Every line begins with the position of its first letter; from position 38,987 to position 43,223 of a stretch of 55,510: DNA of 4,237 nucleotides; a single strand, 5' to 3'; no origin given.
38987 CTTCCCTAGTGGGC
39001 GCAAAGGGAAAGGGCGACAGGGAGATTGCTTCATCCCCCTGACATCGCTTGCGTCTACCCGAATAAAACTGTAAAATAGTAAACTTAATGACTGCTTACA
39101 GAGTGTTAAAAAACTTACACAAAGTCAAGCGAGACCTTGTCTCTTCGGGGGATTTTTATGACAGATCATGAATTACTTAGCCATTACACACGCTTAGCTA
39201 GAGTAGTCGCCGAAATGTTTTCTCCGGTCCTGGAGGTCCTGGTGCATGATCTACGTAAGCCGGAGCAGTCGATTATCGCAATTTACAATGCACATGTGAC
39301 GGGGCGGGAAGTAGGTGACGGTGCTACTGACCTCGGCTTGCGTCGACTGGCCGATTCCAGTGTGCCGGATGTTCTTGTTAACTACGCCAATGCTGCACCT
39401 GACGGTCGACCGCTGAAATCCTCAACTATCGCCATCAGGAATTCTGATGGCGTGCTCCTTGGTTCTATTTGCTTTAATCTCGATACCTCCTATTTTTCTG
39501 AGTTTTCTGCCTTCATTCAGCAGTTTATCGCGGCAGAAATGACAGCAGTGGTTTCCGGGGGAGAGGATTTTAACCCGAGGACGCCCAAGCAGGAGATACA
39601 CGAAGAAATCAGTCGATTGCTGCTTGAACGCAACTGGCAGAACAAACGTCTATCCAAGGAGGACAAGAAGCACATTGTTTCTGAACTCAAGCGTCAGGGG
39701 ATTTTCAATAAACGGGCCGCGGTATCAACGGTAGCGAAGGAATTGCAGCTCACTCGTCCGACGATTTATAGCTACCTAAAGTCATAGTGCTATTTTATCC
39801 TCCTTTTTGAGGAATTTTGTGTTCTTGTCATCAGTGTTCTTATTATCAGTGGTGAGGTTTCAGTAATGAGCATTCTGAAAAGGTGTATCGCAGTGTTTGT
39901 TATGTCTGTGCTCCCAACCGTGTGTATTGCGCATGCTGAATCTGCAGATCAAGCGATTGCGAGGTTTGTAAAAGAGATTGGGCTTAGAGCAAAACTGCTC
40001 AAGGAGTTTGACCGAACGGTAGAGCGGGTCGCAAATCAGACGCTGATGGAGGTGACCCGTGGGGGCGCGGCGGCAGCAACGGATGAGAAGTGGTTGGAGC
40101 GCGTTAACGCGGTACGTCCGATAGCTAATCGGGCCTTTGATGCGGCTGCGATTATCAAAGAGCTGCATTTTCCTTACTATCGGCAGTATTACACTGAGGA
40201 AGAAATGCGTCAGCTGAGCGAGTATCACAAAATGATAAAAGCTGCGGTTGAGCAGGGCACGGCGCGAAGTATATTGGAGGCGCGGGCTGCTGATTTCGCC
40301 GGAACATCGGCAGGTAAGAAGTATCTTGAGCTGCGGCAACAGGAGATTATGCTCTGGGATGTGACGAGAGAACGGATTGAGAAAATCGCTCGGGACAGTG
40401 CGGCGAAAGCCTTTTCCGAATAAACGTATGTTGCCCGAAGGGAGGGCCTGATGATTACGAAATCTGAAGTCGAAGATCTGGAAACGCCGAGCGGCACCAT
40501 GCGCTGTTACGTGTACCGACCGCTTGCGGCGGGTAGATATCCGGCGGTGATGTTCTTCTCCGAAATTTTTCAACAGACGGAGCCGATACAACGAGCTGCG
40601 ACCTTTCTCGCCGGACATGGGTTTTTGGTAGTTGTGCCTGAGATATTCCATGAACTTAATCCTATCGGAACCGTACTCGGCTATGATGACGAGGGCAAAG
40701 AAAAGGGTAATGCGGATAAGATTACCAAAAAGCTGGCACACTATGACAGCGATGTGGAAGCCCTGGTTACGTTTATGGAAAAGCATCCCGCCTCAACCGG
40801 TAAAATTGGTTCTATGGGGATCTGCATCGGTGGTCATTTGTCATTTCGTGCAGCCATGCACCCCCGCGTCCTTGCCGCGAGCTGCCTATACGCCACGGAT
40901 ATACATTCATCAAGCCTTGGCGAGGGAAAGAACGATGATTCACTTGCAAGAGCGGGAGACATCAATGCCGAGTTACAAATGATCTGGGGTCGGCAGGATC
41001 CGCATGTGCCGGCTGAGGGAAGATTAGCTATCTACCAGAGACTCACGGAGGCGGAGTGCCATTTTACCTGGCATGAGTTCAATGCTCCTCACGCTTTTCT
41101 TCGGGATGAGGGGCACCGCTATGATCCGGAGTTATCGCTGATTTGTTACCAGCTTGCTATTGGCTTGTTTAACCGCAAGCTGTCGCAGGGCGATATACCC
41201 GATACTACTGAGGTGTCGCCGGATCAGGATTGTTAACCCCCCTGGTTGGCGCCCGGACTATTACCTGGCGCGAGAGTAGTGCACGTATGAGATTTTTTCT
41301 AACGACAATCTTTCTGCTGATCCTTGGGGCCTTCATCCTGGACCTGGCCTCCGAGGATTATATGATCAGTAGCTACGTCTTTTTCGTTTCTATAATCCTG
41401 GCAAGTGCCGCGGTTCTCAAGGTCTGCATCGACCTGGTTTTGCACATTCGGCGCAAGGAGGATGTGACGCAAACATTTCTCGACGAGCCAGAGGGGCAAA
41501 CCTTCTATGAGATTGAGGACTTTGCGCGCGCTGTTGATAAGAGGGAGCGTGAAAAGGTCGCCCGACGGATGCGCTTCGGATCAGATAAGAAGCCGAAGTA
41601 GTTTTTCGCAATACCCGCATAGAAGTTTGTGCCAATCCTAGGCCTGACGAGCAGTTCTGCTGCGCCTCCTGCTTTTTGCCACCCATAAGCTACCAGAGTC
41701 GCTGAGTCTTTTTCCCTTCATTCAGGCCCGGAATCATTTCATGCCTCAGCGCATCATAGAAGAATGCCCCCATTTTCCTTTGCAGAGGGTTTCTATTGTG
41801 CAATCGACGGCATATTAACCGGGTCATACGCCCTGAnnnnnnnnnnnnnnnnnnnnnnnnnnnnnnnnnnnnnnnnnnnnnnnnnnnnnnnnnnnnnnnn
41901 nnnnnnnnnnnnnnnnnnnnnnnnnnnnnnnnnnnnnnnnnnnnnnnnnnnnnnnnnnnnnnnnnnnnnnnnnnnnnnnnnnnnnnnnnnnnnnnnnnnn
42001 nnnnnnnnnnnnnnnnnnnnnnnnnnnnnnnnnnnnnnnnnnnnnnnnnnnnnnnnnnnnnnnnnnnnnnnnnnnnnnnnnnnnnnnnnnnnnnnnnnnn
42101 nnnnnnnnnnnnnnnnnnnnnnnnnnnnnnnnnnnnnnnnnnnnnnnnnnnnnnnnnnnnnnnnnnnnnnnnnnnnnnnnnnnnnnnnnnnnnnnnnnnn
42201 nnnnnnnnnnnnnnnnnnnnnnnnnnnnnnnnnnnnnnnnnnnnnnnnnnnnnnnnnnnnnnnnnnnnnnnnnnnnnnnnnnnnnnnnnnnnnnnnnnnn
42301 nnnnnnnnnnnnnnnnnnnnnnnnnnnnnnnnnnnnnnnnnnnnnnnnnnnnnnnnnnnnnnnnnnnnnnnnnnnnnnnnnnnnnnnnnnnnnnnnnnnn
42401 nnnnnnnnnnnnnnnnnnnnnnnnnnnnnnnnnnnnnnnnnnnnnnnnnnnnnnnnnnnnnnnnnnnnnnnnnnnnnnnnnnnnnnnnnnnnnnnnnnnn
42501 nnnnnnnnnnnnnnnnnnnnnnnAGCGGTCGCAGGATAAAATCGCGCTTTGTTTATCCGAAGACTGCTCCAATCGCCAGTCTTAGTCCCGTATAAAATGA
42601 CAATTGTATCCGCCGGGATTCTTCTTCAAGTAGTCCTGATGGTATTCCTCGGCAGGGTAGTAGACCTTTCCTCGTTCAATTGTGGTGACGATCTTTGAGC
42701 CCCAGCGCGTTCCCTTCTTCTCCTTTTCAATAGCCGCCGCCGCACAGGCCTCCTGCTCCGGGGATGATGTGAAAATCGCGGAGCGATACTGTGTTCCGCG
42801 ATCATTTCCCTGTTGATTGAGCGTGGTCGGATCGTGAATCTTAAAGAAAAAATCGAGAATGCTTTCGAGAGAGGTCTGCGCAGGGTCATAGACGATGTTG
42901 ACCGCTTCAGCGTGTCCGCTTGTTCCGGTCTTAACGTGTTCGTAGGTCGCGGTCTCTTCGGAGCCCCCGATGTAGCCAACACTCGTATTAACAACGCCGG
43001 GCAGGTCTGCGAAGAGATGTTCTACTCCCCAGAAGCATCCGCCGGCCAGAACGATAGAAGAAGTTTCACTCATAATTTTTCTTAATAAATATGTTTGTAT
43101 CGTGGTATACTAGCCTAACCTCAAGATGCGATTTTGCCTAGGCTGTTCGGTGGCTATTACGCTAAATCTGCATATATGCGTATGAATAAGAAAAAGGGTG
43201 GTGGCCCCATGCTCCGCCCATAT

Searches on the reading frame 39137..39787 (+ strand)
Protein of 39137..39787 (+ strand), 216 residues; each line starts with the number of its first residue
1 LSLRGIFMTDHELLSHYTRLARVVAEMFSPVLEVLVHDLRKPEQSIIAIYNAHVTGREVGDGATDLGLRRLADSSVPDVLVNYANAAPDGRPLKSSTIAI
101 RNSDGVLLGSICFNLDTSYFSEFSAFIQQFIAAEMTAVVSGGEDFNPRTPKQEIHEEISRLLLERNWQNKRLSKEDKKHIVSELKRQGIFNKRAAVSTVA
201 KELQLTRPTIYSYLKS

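Call 48: search_protein_families(library=pfam, proteins=[window:39137-39787:+], max_evalue=0.001)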
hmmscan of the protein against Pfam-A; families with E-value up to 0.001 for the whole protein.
window:39137-39787:+ (216 aa): 2 families
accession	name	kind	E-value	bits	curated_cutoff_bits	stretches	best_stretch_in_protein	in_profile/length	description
PF08348.17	PAS_6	-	3.4e-34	117.6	27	1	14-124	1-113/115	YheO-like PAS domain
PF13309.12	HTH_22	-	4.1e-17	62.4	29.6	1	156-215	4-63/63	HTH domain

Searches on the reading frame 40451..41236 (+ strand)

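Call 48: search_protein_families(library=pfam, proteins=[window:40451-41236:+], max_evalue=0.001)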
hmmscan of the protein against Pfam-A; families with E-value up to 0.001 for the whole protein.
window:40451-41236:+ (261 aa): 3 families
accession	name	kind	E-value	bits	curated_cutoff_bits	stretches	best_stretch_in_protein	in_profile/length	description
PF01738.24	DLH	-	2.2e-23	83.4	21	1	17-241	1-214/217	Dienelactone hydrolase family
PF07224.18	Chlorophyllase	-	3.2e-05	23.3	26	1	13-96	25-100/301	Chlorophyllase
PF02129.25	Peptidase_S15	-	0.00028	21.1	23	0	20-143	8-122/262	X-Pro dipeptidyl-peptidase (S15 family)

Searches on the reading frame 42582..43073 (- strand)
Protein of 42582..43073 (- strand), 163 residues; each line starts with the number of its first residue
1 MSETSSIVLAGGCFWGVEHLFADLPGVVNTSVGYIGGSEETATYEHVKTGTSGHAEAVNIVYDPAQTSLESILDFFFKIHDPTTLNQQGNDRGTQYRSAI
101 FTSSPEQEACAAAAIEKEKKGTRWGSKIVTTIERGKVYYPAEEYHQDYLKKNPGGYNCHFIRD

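Call 3: search_protein_families(library=pfam, proteins=[window:42582-43073:-], max_evalue=1)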
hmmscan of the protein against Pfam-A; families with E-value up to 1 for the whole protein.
window:42582-43073:- (163 aa): 1 family
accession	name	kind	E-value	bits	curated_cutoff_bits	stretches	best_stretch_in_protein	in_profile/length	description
PF01625.27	PMSR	-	2.9e-63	213.1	23.7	1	7-157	2-152/153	Peptide methionine sulfoxide reductase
